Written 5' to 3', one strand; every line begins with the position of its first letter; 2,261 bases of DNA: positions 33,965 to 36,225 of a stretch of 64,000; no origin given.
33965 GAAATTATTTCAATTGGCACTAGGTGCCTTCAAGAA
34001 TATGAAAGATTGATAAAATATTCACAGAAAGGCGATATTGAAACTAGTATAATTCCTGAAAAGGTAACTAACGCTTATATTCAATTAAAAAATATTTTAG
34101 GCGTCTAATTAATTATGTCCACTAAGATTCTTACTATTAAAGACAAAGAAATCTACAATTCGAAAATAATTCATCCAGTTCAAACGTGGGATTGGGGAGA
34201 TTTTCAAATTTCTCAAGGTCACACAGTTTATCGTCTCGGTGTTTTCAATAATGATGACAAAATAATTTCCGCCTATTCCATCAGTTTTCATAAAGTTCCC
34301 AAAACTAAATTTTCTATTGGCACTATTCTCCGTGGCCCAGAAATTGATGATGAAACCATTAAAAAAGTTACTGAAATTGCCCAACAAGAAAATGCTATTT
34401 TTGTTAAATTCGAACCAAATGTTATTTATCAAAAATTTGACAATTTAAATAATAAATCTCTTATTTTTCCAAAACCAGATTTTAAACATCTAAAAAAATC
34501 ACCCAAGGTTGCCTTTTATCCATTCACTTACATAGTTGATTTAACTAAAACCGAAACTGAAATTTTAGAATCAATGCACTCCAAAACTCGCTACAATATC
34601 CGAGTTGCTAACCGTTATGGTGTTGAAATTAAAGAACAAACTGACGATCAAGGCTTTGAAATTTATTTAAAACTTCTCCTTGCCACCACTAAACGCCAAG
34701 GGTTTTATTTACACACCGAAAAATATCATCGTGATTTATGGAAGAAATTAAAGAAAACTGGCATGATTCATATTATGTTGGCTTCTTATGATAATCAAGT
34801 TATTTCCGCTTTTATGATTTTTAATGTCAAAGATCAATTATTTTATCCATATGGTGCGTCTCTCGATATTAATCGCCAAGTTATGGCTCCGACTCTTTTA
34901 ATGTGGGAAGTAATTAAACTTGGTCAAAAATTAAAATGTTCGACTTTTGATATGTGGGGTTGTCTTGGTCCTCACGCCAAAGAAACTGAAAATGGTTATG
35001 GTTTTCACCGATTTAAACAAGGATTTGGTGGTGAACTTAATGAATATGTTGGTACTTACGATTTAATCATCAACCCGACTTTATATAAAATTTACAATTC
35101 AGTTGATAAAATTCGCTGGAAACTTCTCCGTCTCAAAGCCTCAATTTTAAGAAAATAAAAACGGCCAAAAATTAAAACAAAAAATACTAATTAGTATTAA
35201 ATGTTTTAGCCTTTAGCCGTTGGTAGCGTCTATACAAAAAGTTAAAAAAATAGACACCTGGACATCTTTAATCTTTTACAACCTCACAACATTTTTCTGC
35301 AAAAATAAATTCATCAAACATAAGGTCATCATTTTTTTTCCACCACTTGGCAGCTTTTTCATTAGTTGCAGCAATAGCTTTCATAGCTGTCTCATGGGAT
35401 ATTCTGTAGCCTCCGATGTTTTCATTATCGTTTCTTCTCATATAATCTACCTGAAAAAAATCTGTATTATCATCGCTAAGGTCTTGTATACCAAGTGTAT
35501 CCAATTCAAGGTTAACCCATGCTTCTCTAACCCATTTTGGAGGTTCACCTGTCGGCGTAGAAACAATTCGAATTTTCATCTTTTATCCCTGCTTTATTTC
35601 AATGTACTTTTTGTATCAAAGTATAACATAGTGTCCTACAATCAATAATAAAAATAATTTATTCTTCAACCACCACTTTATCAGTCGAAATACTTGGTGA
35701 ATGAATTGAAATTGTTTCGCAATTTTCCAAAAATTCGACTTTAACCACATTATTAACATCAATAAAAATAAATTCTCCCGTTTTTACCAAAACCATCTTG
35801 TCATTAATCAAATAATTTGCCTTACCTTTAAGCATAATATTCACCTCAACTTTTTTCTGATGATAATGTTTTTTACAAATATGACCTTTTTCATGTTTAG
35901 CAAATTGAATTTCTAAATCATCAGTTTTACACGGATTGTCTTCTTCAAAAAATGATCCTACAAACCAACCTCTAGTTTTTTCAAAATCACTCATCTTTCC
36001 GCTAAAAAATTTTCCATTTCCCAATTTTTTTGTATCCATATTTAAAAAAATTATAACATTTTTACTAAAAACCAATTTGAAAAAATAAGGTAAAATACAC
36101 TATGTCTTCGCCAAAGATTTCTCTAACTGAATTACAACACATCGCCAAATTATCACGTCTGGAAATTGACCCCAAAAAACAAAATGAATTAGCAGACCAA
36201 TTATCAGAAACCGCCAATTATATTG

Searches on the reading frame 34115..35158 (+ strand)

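Call 7: search_protein_families(library=pfam, proteins=[window:34115-35158:+], max_evalue=0.01)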
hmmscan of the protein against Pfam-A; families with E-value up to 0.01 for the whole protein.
window:34115-35158:+ (347 aa): 2 families
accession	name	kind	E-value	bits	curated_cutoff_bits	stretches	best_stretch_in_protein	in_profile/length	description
PF02388.22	FemAB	-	2.8e-37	129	24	2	20-226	17-239/406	FemAB family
PF13480.13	Acetyltransf_6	-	2.3e-10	41.2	22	1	157-281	2-135/143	Acetyltransferase (GNAT) domain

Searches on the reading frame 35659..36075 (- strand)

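Call 7: search_protein_families(library=pfam, proteins=[window:35659-36075:-], max_evalue=0.01)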
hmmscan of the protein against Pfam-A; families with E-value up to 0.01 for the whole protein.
window:35659-36075:- (138 aa): 4 families
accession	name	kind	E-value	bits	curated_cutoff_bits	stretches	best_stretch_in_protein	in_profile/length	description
PF07883.17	Cupin_2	-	8.3e-06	25.9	27.2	1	62-108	6-51/70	Cupin domain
PF02311.25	AraC_binding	-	0.00076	19.7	21.1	1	60-112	9-60/135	AraC-like ligand binding domain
PF01050.24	MannoseP_isomer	-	0.0042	17.7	23.6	1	62-114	38-88/116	Mannose-6-phosphate isomerase C-terminal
PF14667.12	Polysacc_synt_C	-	0.0095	16.5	28.7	0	55-90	19-54/111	Polysaccharide biosynthesis C-terminal domain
